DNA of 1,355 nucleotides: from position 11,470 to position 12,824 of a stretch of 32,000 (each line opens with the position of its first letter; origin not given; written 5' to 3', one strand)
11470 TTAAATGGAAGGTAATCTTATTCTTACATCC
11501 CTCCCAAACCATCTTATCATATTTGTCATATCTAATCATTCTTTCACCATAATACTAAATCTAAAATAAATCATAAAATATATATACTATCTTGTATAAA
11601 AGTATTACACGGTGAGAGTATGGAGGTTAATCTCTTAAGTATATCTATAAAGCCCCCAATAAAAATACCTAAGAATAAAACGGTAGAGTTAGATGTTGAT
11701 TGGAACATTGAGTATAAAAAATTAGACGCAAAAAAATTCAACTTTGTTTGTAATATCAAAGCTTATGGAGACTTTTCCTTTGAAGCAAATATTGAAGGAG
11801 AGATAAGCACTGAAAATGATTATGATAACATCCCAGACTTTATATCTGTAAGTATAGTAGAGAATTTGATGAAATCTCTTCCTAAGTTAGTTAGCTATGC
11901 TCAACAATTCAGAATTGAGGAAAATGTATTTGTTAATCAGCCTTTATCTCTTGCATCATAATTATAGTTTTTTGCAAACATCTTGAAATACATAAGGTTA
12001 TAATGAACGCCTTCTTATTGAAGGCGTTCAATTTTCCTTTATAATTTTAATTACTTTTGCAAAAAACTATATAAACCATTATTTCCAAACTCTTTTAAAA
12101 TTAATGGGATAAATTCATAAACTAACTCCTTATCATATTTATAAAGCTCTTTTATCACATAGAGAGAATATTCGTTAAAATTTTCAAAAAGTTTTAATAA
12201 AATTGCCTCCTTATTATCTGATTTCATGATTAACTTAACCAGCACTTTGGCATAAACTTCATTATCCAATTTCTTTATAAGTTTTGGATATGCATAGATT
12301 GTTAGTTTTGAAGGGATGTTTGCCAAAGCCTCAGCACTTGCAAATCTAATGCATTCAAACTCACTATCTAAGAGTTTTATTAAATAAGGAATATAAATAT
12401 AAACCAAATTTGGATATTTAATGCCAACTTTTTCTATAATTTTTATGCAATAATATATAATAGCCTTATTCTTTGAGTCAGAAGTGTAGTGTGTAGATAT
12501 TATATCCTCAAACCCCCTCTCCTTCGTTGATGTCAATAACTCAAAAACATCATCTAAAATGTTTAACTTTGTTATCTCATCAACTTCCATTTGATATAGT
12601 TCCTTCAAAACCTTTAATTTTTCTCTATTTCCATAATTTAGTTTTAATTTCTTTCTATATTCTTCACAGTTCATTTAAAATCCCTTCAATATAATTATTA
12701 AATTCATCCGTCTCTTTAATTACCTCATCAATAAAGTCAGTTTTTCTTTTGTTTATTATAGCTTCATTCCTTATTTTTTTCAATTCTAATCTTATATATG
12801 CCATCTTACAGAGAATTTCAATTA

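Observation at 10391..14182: Uncharacterised RHH(NikR-fold) / RavA-type AAA+ / HEAT / vWA-MIDAS module back-to-back with the MCR-II operon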

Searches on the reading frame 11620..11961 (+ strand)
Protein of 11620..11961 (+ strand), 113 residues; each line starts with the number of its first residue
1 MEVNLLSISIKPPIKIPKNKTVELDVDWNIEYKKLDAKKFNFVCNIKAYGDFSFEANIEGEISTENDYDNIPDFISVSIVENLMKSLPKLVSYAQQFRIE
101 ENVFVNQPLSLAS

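Call 3: search_protein_families(library=pfam, proteins=[window:11620-11961:+], max_evalue=0.1)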
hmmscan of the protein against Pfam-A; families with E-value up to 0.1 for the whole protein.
window:11620-11961:+ (113 aa): 1 family
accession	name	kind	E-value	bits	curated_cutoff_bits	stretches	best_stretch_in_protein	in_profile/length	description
PF11419.13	DUF3194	-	0.049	14.5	21.5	0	64-89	5-30/83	Protein of unknown function (DUF3194)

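Call 4: search_protein_families(library=ncbifam, proteins=[window:11620-11961:+], max_evalue=0.1)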
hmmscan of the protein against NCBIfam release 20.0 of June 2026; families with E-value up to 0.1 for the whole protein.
window:11620-11961:+ (113 aa): 0 families

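Call 5: search_protein_families(library=padloc, proteins=[window:11620-11961:+], max_evalue=0.1)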
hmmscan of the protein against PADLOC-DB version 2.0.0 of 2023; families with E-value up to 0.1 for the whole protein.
window:11620-11961:+ (113 aa): 0 families

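Call 42: search_protein_families(library=phrogs, proteins=[window:11620-11961:+], max_evalue=0.01)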
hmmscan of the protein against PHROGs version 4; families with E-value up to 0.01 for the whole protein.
window:11620-11961:+ (113 aa): 0 families

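Call 81: search_solved_structures(query=A7, max_evalue=10)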
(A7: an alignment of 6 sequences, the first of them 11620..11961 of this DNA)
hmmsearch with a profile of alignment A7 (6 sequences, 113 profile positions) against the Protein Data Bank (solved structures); distinct sequences matched with E-value up to 10: 6.
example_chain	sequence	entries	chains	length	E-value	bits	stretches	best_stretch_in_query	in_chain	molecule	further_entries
9spj_V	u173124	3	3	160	0.15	15.3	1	14-83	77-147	60S ribosomal protein L21-A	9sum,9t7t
2e1b_A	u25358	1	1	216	0.7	13.1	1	9-35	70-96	216aa long hypothetical alanyl-tRNA synthetase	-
7my3_H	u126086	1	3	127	0.74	13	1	27-77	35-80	Nanobody Nb12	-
7shz_K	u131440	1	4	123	1.2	12.4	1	34-68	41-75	HAE Variable fragment Heavy chain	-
4p2c_G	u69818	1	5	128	1.2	12.4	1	32-70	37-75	Nanobody 1, Anti-F4+ETEC bacteria VHH variable region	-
6i6j_C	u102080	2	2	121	2.3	11.5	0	38-54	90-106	Sybody | Synthetic nanobody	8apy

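Call 82: search_protein_families(library=pfam, alignment_id=A7, max_evalue=1)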
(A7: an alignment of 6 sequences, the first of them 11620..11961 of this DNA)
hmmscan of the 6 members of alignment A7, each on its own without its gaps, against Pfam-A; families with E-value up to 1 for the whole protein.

A. member 1, window:11620-11961:+ (113 aa): 1 family
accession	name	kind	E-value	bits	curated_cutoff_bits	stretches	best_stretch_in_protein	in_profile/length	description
PF11419.13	DUF3194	-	0.049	14.5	21.5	0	64-89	5-30/83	Protein of unknown function (DUF3194)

B. families by the number of members that match (of 6 scanned): 5 families
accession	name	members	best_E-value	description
PF14731.12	Staphopain_pro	1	0.0012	Staphopain proregion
PF20285.3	CTD9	1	0.016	C-terminal domain 9 of the ABC-three component (ABC-3C) systems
PF11419.13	DUF3194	1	0.049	Protein of unknown function (DUF3194)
PF19331.4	MCCA_BT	1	0.085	Methylcrotonoyl-CoA carboxylase subunit alpha BT domain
PF24145.1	K1-lyase_N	1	0.2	K1 capsule-specific polysaccharide lyase, N-terminal domain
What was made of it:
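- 11620..11961 (+): MJ0076: 113-aa ORFan on the opposite strand between the HEAT and vWA genes. It is a real gene and possibly an accessory part of the module. No match in Pfam, PHROGs or PDB (calls 3, 42, 81, 82).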

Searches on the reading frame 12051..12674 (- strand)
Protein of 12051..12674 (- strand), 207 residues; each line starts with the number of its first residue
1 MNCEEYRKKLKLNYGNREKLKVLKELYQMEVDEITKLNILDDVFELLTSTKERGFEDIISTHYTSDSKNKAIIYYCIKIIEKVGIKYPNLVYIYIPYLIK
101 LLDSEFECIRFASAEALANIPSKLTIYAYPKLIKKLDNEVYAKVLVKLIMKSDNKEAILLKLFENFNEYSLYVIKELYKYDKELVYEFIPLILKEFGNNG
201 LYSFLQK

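Call 3: search_protein_families(library=pfam, proteins=[window:12051-12674:-], max_evalue=0.1)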
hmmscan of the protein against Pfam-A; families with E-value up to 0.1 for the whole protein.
window:12051-12674:- (207 aa): 4 families
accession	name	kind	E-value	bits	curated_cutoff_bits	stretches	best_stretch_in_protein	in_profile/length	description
PF13646.12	HEAT_2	-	0.0053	17.4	27.7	0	73-124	17-62/88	HEAT repeats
PF17323.7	ToxS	-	0.0063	16.8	25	0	16-51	105-140/147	Trans-membrane regulatory protein ToxS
PF02985.28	HEAT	-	0.025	15.3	23.5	1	95-120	2-27/31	HEAT repeat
PF00514.29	Arm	-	0.094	13.2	20.6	0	95-120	14-39/41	Armadillo/beta-catenin-like repeat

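Call 4: search_protein_families(library=ncbifam, proteins=[window:12051-12674:-], max_evalue=0.1)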
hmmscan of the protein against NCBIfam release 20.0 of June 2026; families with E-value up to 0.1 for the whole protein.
window:12051-12674:- (207 aa): 2 families
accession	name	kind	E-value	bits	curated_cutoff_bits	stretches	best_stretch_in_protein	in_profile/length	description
TIGR01765.1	tspaseT_teng_N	subfamily_domain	0.026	14.5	47.25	1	146-196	4-55/73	transposase, putative, N-terminal domain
TIGR01990.1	bPGM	equivalog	0.095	12.7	189.4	1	18-83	68-130/187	beta-phosphoglucomutase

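Call 5: search_protein_families(library=padloc, proteins=[window:12051-12674:-], max_evalue=0.1)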
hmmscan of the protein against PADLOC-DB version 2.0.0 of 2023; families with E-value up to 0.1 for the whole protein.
window:12051-12674:- (207 aa): 0 families

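Call 27: find_homologous_proteins(query=window:12051-12674:-, max_evalue=0.001)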
Query window:12051-12674:- (207 aa): 20 proteins with E <= 0.001 among 336 candidates.
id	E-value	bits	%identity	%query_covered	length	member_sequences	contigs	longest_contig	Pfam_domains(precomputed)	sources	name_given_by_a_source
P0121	1.7e-112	392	93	97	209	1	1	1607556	-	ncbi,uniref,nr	ncbi:hypothetical protein JH146_0508 [Methanocaldococcus bathoardescens]|uniref:Uncharacterized prot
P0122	2.9e-112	391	93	97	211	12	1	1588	-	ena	-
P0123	2.0e-111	388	89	100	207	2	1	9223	-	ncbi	-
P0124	8.7e-111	386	88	100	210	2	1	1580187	-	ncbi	ncbi:hypothetical protein ACO3UB_07775 [Methanocaldococcus sp. 16A]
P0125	1.9e-109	382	90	97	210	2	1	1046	-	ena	-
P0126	3.5e-109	381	89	97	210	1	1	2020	-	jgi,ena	-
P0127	4.1e-109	381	89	97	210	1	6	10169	-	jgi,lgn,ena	jgi:hypothetical protein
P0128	5.6e-109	380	89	97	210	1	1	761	-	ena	-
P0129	2.0e-108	379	89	97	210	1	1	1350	-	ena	-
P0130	1.1e-107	376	89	97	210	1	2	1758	-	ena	-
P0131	1.4e-91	324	89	84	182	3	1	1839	-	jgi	jgi:HEAT repeat protein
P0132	1.2e-88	314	90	81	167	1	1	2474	-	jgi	-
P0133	2.9e-88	313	79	95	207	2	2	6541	-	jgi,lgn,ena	-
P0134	2.1e-86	307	76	95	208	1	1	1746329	-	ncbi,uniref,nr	ncbi:conserved hypothetical protein [Methanocaldococcus vulcanius M7]|uniref:HEAT domain containing 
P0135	4.2e-67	244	93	61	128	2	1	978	-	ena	-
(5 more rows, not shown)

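Call 42: search_protein_families(library=phrogs, proteins=[window:12051-12674:-], max_evalue=0.01)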
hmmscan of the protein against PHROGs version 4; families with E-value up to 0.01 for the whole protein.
window:12051-12674:- (207 aa): 0 families

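Call 46: predict_structure(alignment_id=A4)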
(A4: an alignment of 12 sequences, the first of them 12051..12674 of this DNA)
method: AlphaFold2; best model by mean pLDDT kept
length: 207 residues; sequences in the alignment: 12
mean_pLDDT: 86.4   pTM: 0.83
mean pLDDT of the five models: 86.4, 85.9, 84.2, 83.5, 83.0
residues with pLDDT >= 90: 119; 70-90: 64; 50-70: 13; < 50: 11
segments of 3 or more residues with pLDDT < 50: 59-66
pLDDT, mean of each block of 10 residues (from residue 1): 80 79 96 94 92 53 57 96 97 96 92 97 93 93 94 88 90 90 83 79 68
secondary structure, 60 per line:
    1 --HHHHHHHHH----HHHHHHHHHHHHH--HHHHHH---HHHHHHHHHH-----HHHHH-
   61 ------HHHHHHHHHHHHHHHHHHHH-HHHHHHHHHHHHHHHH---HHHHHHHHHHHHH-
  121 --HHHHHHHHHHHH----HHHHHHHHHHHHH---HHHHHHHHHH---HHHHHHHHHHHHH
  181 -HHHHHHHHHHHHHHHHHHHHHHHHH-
elements in order: H3-11 H16-28 H31-36 H40-49 H55-59 H67-86 H88-103 H107-119 H123-134 H139-151 H155-164 H168-180 H182-206
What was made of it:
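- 12051..12674 (-): MJ0078: 207-aa HEAT-repeat alpha-solenoid, specific to Methanococcales. Its start always overlaps the AAA+ stop by 11 nt. AF2 pLDDT 86 with 13 helices (call 46).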

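Call 51: fold_search(model_id=the predicted structure, library=pdb)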
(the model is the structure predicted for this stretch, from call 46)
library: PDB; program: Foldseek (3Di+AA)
matches with E <= 10: 963; with E <= 0.001: 0
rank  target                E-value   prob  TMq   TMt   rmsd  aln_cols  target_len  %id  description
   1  6qh6_A                4.8e-03  1.00  0.48  0.20  10.8       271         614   13  AP2 clathrin adaptor core with two cargo peptides in open+ conformation (released 2019-09-04)
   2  8whh_C                9.6e-03  1.00  0.61  0.58   5.2       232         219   13  Crystal structure of Se-Met derivative CLASP2 in complex with CLIP170 (released 2024-08-28)
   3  8t1o_A                1.1e-02  1.00  0.44  0.18  10.9       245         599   14  AP2 bound to MSP2N2 nanodisc with Tgn38 cargo peptide; composite map (released 2023-07-12)
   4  6k06_C                1.2e-02  1.00  0.60  0.33   6.0       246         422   14  Crystal structure of Importin-alpha and phosphomimetic GM130 (released 2019-10-02)
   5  7rw8_A                1.2e-02  1.00  0.51  0.21  10.2       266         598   14  AP2 bound to heparin in the closed conformation (released 2022-03-30)
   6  4wv6_A                1.2e-02  0.99  0.37  0.21  12.7       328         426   10  Heterodimer of Importin alpha 1 with nuclear localization signal of TAF8 (released 2015-01-28)
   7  8whh_A                1.2e-02  1.00  0.61  0.58   5.6       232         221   12  Crystal structure of Se-Met derivative CLASP2 in complex with CLIP170 (released 2024-08-28)
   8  8whl_C                1.3e-02  1.00  0.56  0.53   5.6       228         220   12  Crystal structure of CLASP2 in complex with CENP-E (released 2024-08-28)
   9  8whi_A                1.3e-02  1.00  0.57  0.53   5.6       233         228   14  Crystal structure of native CLASP2 in complex with CLIP170 (released 2024-08-28)
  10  7rwb_A                1.3e-02  1.00  0.45  0.18  10.8       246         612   14  AP2 bound to the APA domain of SGIP in the presence of heparin (released 2022-03-30)
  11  8whh_B                1.5e-02  1.00  0.60  0.58   5.3       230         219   13  Crystal structure of Se-Met derivative CLASP2 in complex with CLIP170 (released 2024-08-28)
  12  6mjl_B                1.6e-02  1.00  0.61  0.33   6.3       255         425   15  Crystal structure of ChREBP NLS peptide bound to importin alpha. (released 2019-09-25)
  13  7p0h_A                1.7e-02  0.99  0.35  0.21  12.2       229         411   19  Crystal structure of Helicobacter pylori ComF fused to an artificial alphaREP crystallization helper(named B2) (released 2022-04-06)
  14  8u36_A                1.7e-02  0.99  0.36  0.20  12.5       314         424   11  The crystal structure of the classical binding interface of Importin alpha 2 and a nuclear localisation signal sequenc (released 2023-11-22)
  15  5d5k_C                1.9e-02  1.00  0.60  0.32   6.0       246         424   16  Crystal Structure NLS from human PARP-2 complexed with Importin alpha delta IBB (released 2016-06-22)
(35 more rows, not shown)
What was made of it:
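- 12051..12674 (-): Foldseek top hits are all ARM/HEAT solenoids (call 51).
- On HEAT-repeat proteins: The AF2 model has 13 helices at pLDDT 86 (call 46), and its Foldseek top hits are all ARM/HEAT proteins with TMq about 0.6 (call 51).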

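Call 65: find_related_loci(query=A4, collection=metagenome_contigs, flank=10000)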
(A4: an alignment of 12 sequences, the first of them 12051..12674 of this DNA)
Query A4 (207 aa) in metagenome_contigs; peptide patterns used: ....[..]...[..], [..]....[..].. (x = any residue, [..] = any of these).
340 stretches matched a pattern; 7 encode a relative of the query (tblastn E <= 1e-3); 7 distinct loci.
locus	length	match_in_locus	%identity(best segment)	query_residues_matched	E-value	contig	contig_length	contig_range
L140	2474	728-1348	88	1-207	7e-124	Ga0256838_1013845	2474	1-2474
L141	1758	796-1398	89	1-201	8e-123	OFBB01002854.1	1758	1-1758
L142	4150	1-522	89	28-201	2e-100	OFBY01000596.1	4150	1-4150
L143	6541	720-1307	79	1-197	1e-88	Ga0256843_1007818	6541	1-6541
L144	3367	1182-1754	55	6-194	1e-57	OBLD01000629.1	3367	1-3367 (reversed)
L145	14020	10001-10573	55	6-194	3e-57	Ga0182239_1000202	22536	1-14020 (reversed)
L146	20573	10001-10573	55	6-194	3e-57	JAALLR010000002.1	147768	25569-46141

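Call 70: search_protein_representatives(alignment_id=A4)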
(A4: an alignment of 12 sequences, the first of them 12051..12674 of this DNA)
Query: 12 sequences, 208 profile positions. Proteins with E-value up to 0.001 (for the whole library): 196; up to 1e-10: 23; up to 1e-30: 1. The best 150 are listed.
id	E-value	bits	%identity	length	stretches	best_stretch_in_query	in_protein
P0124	2.0e-106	370.6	-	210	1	1-205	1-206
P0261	3.0e-24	102.1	-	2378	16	65-190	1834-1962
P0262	1.5e-20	90.0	-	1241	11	93-139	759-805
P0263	2.3e-19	86.1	-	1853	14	94-123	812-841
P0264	1.7e-18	83.4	-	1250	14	94-139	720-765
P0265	2.9e-17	79.3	-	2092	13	80-204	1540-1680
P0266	1.3e-15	73.9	-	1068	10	95-159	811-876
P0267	1.8e-15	73.5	-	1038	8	87-134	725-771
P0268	3.5e-15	72.5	-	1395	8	93-199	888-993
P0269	2.3e-14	69.9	-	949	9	93-139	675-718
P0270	1.0e-13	67.7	-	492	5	65-140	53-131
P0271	2.8e-13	66.3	-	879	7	87-143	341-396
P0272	3.1e-13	66.1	-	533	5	73-199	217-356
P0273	1.3e-12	64.1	-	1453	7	94-134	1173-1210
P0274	5.9e-12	62.0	-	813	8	93-140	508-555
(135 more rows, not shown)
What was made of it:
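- On MoxR-vWA ternary conflict systems: The third protein is a 207-aa HEAT solenoid (calls 46, 51, 70).
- On HEAT-repeat proteins: The family profile matches many multi-HEAT proteins repeatedly at positions 93-140 (call 70).
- Checked: It is confirmed by a profile search (call 70) and by an AF2 model plus Foldseek (calls 46, 51).
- The HEAT solenoid (calls 46, 51, 70).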
